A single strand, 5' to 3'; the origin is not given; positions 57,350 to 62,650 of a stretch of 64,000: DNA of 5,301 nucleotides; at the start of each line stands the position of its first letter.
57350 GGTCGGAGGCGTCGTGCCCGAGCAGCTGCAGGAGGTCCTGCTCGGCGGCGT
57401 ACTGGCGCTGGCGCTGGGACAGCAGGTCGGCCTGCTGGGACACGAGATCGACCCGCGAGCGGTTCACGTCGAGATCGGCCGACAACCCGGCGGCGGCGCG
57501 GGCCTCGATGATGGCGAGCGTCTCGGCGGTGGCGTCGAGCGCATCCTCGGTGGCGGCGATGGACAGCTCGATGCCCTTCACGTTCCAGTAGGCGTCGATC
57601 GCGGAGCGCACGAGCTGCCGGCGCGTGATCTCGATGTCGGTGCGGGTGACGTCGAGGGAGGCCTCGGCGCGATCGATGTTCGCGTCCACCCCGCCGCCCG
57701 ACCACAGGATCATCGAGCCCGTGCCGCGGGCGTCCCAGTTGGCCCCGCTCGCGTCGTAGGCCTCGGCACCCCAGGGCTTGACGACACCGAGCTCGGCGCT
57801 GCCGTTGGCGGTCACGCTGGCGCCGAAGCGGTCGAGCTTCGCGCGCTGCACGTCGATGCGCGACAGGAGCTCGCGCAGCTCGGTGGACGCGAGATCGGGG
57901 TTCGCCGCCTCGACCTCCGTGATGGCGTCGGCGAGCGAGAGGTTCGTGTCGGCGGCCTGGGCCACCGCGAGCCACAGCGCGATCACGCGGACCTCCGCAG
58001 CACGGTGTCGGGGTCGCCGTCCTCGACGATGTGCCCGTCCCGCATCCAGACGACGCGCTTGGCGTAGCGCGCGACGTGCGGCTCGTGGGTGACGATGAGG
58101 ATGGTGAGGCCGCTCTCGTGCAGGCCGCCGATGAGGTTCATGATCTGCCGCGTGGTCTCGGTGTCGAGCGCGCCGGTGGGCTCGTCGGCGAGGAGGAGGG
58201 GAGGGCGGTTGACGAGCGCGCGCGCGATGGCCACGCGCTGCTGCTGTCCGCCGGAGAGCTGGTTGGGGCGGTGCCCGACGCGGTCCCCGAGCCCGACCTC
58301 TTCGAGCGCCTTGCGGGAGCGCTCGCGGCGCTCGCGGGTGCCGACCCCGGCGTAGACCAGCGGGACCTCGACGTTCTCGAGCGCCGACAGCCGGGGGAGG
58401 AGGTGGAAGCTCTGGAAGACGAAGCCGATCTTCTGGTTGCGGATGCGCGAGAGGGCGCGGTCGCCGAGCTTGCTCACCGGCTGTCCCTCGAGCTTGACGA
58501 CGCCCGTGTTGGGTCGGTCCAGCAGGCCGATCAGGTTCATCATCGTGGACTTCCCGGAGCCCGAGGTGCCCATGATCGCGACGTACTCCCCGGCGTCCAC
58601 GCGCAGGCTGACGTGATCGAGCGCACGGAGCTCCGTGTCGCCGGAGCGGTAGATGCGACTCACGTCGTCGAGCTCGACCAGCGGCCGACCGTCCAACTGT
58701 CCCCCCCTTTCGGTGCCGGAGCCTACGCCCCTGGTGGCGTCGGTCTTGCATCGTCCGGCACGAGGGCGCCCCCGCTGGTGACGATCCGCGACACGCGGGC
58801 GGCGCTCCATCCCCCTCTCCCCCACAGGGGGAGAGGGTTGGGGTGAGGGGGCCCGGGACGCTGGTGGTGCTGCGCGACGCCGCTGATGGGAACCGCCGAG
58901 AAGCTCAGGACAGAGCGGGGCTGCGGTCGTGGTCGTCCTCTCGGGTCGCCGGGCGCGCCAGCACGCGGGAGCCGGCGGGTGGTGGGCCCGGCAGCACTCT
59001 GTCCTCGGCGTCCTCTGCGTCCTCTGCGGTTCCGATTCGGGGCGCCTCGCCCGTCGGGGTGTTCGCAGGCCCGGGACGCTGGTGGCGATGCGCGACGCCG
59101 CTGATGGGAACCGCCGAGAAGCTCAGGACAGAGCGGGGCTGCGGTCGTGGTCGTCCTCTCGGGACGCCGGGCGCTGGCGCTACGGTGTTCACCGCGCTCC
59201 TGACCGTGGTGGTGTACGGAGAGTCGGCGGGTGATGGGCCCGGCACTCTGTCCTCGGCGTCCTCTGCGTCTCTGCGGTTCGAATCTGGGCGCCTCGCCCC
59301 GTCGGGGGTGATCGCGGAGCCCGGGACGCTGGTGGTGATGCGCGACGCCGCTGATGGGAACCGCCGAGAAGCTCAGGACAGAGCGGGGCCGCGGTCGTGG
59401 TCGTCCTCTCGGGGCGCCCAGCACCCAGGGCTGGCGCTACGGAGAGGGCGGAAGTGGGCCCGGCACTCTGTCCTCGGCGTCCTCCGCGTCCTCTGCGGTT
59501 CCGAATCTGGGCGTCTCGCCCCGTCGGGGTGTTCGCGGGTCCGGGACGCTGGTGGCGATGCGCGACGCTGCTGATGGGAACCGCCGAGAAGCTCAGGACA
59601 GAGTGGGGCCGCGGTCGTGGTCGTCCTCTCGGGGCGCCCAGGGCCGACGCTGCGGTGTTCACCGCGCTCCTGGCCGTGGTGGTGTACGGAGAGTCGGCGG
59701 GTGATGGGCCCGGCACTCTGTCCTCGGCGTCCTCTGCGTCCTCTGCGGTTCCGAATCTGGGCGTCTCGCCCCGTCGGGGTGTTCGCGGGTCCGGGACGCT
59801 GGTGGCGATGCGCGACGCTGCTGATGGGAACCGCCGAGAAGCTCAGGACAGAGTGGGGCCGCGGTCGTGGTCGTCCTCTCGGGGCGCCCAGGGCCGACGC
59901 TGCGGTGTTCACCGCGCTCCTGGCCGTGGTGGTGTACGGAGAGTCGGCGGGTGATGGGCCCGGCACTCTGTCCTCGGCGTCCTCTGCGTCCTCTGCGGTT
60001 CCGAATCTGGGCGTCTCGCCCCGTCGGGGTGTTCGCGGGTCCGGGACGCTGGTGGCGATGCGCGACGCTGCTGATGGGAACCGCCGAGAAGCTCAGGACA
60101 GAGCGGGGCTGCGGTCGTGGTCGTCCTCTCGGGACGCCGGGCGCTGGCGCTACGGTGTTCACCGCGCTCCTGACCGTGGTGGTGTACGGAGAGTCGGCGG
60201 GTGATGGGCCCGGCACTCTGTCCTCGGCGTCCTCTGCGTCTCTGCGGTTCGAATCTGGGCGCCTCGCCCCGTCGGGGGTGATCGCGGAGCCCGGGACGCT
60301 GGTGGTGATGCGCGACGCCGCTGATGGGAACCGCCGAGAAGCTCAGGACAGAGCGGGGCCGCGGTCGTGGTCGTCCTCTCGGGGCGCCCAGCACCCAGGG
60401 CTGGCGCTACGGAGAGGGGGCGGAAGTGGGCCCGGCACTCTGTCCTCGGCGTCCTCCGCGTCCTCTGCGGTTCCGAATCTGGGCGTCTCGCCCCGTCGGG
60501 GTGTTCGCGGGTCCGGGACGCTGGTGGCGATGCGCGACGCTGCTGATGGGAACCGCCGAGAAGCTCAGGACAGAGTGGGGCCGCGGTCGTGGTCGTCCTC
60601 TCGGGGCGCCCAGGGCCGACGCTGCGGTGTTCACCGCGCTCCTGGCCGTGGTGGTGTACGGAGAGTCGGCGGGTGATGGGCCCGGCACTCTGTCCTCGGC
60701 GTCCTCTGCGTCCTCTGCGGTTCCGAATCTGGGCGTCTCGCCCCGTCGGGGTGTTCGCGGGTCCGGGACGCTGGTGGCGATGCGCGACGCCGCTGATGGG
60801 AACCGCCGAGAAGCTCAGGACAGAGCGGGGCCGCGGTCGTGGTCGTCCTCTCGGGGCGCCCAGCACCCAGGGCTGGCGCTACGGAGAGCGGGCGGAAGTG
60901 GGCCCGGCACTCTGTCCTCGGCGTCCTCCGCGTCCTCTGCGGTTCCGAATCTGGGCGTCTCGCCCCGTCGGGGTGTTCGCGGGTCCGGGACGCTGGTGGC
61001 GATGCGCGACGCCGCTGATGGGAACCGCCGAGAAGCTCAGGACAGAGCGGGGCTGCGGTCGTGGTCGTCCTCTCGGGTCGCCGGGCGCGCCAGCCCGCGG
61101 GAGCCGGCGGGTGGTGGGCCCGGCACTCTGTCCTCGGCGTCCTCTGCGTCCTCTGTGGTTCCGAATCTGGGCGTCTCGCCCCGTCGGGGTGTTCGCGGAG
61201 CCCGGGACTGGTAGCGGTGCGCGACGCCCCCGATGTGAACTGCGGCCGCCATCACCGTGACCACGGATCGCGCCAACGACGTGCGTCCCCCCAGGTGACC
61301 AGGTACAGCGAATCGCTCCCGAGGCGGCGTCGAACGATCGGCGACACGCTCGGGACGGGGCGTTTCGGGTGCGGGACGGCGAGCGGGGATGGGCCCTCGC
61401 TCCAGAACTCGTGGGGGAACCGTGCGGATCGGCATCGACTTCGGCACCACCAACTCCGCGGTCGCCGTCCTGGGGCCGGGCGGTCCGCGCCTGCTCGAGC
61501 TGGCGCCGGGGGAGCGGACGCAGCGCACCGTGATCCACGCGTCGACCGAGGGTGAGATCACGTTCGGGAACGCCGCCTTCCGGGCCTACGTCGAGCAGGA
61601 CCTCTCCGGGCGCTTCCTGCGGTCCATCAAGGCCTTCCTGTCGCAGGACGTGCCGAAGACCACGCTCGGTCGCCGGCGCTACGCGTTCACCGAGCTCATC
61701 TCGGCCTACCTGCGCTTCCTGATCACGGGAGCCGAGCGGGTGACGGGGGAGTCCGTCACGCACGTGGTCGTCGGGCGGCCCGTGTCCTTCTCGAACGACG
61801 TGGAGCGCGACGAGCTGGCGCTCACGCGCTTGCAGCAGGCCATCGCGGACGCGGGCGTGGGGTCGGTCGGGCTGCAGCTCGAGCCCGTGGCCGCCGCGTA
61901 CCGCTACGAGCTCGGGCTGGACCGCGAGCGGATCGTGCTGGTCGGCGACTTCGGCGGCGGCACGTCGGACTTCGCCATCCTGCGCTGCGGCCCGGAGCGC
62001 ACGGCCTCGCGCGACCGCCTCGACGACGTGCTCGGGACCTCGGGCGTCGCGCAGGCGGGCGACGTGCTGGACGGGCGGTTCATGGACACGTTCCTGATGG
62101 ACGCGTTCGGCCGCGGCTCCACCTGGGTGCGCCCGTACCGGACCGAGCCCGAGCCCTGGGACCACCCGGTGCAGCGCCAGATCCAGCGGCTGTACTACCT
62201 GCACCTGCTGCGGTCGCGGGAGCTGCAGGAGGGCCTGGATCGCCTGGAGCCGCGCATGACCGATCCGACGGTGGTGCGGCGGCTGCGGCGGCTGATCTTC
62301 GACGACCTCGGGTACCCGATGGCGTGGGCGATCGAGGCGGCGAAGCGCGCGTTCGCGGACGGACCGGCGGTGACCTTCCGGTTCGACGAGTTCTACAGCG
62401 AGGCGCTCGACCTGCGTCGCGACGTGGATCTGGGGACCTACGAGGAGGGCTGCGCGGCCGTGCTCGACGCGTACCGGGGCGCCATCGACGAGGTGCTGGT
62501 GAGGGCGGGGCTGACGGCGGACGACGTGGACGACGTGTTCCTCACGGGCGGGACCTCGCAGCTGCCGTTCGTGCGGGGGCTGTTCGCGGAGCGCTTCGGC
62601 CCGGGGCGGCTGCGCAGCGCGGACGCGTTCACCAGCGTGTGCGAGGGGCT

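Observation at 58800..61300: Array of about 10 near-identical 225-250 bp palindromic units fills the divergent intergenic region between the efflux operon and the Hsp70-like gene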

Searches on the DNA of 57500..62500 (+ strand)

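Call 6: search_rna_families(source=window, start=57500, end=62500, threshold=evalue, max_evalue=1)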
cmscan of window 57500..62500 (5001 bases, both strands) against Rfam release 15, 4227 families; matches with E-value up to 1: 2.
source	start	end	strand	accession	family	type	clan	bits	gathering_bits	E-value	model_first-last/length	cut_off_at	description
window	58809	58842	+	RF03520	mir-3059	Gene; miRNA;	-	22.5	88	0.49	1-59/59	no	mir-3059 microRNA precursor family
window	58805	58843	+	RF00767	mir-150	Gene; miRNA;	-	22.2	55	0.44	1-82/82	no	mir-150 microRNA precursor family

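Call 22: search_dna_similar(query=window:59456-59955:+, collection=plasmids, mode=distant, max_rows=10)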
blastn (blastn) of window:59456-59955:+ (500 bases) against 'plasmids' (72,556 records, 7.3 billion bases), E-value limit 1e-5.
No match.

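Call 23: search_dna_similar(query=window:59456-59955:+, collection=phages, mode=distant, max_rows=10)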
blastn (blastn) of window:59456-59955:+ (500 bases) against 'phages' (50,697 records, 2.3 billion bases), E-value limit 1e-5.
No match.

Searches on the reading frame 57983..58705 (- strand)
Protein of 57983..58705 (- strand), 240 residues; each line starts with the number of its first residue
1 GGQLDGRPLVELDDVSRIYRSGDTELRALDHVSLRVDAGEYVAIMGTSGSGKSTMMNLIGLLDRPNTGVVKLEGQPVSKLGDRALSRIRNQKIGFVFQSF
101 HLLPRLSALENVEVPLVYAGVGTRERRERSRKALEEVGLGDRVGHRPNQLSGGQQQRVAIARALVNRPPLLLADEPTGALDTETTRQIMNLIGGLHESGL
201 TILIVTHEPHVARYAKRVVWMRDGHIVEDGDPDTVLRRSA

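Call 7: search_protein_families(library=pfam, proteins=[window:57983-58705:-])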
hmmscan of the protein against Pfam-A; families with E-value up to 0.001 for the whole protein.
window:57983-58705:- (240 aa): 3 families
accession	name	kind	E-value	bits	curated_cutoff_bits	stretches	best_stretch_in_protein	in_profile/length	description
PF00005.33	ABC_tran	-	9.9e-36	123.8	25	1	29-177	1-136/137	ABC transporter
PF02463.25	SMC_N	-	2.3e-07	30.9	40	1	145-220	132-210/220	RecF/RecN/SMC N terminal domain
PF13304.12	AAA_21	-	5.9e-06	27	27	1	131-211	220-302/304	AAA domain, putative AbiEii toxin, Type IV TA system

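Call 52: find_homologous_proteins(query=window:57983-58705:-, max_evalue=1e-60)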
Query window:57983-58705:- (240 aa): 7584 proteins with E <= 1e-60 among 8000 candidates; the best 120 are listed.
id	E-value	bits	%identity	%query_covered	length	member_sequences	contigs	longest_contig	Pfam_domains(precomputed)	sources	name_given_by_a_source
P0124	5.7e-151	519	100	100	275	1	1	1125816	PF00005.34,PF02463.26,PF13304.13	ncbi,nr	ncbi:MAG: ABC transporter ATP-binding protein [Alphaproteobacteria bacterium]|nr:ABC transporter ATP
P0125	2.6e-105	369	75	98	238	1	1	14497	PF00005.34,PF02463.26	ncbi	-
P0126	2.9e-105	369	75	98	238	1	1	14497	PF00005.34,PF02463.26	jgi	jgi:putative ABC transport system ATP-binding protein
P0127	4.3e-105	368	74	97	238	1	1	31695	PF00005.34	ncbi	-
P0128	4.5e-105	368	74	97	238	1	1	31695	PF00005.34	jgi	jgi:putative ABC transport system ATP-binding protein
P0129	1.6e-102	360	74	95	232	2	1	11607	PF00005.34,PF02463.26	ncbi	-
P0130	4.6e-101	355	74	97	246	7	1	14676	PF00005.34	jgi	-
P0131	5.4e-98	345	81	82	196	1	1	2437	PF00005.34,PF13304.13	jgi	jgi:putative ABC transport system ATP-binding protein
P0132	1.9e-97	343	70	94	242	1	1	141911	PF00005.34,PF02463.26,PF13304.13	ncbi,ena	-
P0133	5.3e-97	342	70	96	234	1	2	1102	PF00005.34,PF02463.26,PF13304.13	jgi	jgi:putative ABC transport system ATP-binding protein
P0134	2.0e-96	340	70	94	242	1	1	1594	PF00005.34,PF02463.26,PF13304.13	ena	-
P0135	6.3e-96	338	68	96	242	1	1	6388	PF00005.34,PF02463.26,PF13304.13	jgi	jgi:putative ABC transport system ATP-binding protein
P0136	1.6e-95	337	69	95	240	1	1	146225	PF00005.34,PF02463.26,PF13304.13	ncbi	ncbi:MAG: ABC transporter ATP-binding protein [Myxococcota bacterium]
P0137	1.8e-95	337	69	95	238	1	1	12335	PF00005.34,PF02463.26,PF13304.13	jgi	jgi:putative ABC transport system ATP-binding protein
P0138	3.6e-95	336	68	96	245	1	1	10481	PF00005.34,PF02463.26,PF13304.13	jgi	jgi:putative ABC transport system ATP-binding protein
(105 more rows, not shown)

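Call 53: find_encoding_contigs(protein=P0128, flank=8000, max_places=2)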
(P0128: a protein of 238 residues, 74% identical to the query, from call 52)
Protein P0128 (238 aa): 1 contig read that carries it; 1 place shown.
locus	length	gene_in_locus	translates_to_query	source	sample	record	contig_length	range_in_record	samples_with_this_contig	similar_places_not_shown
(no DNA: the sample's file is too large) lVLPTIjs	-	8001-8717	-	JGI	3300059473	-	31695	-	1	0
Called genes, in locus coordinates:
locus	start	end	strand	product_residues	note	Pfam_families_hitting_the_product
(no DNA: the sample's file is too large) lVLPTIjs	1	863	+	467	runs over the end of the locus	-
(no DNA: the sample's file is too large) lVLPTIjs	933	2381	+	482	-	PF06863:DUF1254, PF06742:DUF1214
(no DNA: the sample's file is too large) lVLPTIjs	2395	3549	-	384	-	PF07969:Amidohydro_3, PF01979:Amidohydro_1 (weak)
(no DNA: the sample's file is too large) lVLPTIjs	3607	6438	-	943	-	PF18921:Cyanophycin_syn, PF08443:RimK (faint), PF13549:ATP-grasp_5 (faint), PF02955:GSH-S_ATP (weak), PF08245:Mur_ligase_M, PF02875:Mur_ligase_C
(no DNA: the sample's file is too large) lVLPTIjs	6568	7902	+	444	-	PF01979:Amidohydro_1, PF07969:Amidohydro_3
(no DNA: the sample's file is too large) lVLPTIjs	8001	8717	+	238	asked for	PF00005:ABC_tran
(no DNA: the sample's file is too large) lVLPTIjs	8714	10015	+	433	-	PF02321:OEP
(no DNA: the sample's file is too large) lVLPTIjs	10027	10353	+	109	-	?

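Call 54: find_encoding_contigs(protein=P0126, flank=8000, max_places=2)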
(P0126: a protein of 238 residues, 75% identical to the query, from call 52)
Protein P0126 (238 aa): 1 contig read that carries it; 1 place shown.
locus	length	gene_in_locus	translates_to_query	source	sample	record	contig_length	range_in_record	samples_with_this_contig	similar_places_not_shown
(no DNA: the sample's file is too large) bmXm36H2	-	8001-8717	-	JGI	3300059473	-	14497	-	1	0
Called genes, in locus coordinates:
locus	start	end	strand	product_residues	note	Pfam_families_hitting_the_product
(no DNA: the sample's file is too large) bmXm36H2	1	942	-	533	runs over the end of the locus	-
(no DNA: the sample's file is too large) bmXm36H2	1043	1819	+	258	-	PF13279:4HBT_2 (faint), PF03061:4HBT (faint)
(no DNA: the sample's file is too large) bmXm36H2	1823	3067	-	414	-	-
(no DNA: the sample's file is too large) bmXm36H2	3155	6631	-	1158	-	PF01869:BcrAD_BadFG, PF09989:DUF2229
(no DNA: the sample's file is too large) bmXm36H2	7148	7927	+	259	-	-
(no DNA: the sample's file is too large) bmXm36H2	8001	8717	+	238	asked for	PF00005:ABC_tran, PF02463:SMC_N (faint)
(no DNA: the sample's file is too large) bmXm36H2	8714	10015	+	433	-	PF02321:OEP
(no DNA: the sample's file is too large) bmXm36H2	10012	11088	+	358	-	PF25919:BSH_CusB (faint), PF25917:BSH_RND, PF25973:BSH_CzcB, PF25984:BSH_YknX (weak), PF25954:Beta-barrel_RND_2 (weak), PF26002:Beta-barrel_AprE, PF25975:CzcB_C (weak), PF25989:YknX_C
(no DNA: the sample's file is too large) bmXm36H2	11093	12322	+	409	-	PF12704:MacB_PCD, PF02687:FtsX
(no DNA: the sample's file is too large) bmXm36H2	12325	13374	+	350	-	?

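Call 61: search_protein_families(library=ncbifam, proteins=[P0124], max_evalue=0.001)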
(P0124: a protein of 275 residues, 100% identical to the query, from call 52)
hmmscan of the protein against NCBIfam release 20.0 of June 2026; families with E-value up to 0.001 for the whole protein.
P0124 (275 aa): 190 families (the best 25 are shown)
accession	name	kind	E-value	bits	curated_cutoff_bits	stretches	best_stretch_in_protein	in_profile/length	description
NF007826.0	PRK10535.1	equivalog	7.4e-83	278.9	966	1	43-266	3-226/648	macrolide ABC transporter ATP-binding protein/permease MacB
TIGR02211.1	LolD_lipo_ex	equivalog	3.1e-69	232.8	307.75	1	45-262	2-220/221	lipoprotein-releasing ABC transporter ATP-binding protein LolD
NF038007.1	ABC_ATP_DarD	equivalog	1.6e-68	230.4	375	1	45-261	2-218/218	darobactin export ABC transporter ATP-binding protein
NF008639.0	PRK11629.1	equivalog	7.4e-65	218.6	360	1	42-262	4-225/234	lipoprotein-releasing ABC transporter ATP-binding protein LolD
TIGR02673.1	FtsE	equivalog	4.1e-63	212.9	264.85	1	45-259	2-213/214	cell division ATP-binding protein FtsE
TIGR02982.1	heterocyst_DevA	subfamily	1.7e-59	201.1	295.8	1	45-261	2-219/220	ABC exporter ATP-binding subunit, DevA family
TIGR03608.1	L_ocin_972_ABC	subfamily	2.5e-59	200.2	254.85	1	62-254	12-204/206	putative bacteriocin export ABC transporter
NF007879.0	PRK10584.1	equivalog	6.5e-59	199.4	336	1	44-264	6-227/228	putative ABC transporter ATP-binding protein YbbA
NF007027.0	PRK09493.1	equivalog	7.8e-55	185.8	379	1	45-273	2-226/240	glutamine ABC transporter ATP-binding protein GlnQ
TIGR02315.1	ABC_phnC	equivalog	1.8e-52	178.2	266.1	1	45-270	2-233/243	phosphonate ABC transporter ATP-binding protein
TIGR03005.1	ectoine_ehuA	equivalog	4.2e-52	176.9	345.4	1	48-273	4-237/252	ectoine/hydroxyectoine ABC transporter ATP-binding protein EhuA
TIGR01186.1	proV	subfamily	1.5e-51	175.6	326.6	1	63-273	8-220/363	betaine/proline/choline family ABC transporter ATP-binding protein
NF008338.0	PRK11124.1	equivalog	6.4e-51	173.2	369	1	62-269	16-227/242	arginine ABC transporter ATP-binding protein ArtP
NF008428.0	PRK11264.1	equivalog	9.9e-51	172.4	406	1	63-270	18-231/250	L-cystine ABC transporter ATP-binding protein TcyN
TIGR02314.1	ABC_MetN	equivalog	2.3e-49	168.3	499.7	1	45-266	2-224/343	methionine ABC transporter ATP-binding protein MetN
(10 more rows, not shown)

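Call 63: search_protein_families(library=padloc, proteins=[P0124], max_evalue=0.001)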
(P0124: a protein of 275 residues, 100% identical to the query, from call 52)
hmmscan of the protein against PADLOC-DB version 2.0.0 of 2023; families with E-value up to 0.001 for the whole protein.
P0124 (275 aa): 6 families
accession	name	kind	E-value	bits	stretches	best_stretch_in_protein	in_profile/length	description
PDLC04135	mad3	-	2.1e-35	121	2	140-259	229-340/374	mads_3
PDLC04140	mad8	-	2.9e-07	28.3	1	61-245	14-235/314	mads_8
PDLC04164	AriA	-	7.2e-06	23.7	0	184-258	171-249/253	-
PDLC02980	AriA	-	2.1e-05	22.7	1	182-246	235-302/304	-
PDLC03878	NsnB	-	6.2e-05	20.9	0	180-249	212-283/345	-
PDLC02335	AbiLi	-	0.00077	16.6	0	75-97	77-99/326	AbiLi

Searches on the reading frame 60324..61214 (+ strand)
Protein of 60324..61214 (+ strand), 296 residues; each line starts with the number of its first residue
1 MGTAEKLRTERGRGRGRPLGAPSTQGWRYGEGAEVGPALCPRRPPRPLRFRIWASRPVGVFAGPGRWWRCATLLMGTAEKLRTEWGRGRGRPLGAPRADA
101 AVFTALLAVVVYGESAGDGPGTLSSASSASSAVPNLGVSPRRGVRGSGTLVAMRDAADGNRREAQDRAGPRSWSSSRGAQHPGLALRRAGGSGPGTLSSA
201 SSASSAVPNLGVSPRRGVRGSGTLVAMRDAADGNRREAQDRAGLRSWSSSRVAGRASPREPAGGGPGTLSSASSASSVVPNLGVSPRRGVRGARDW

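Call 30: search_protein_families(library=pfam, proteins=[window:60324-61214:+], max_evalue=1)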
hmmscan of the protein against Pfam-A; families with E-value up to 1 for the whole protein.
window:60324-61214:+ (296 aa): 0 families

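Call 31: find_homologous_proteins(query=window:60324-61214:+, max_evalue=0.001)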
Query window:60324-61214:+: 8000 candidates shared short words with the query, none scored E <= 0.001.
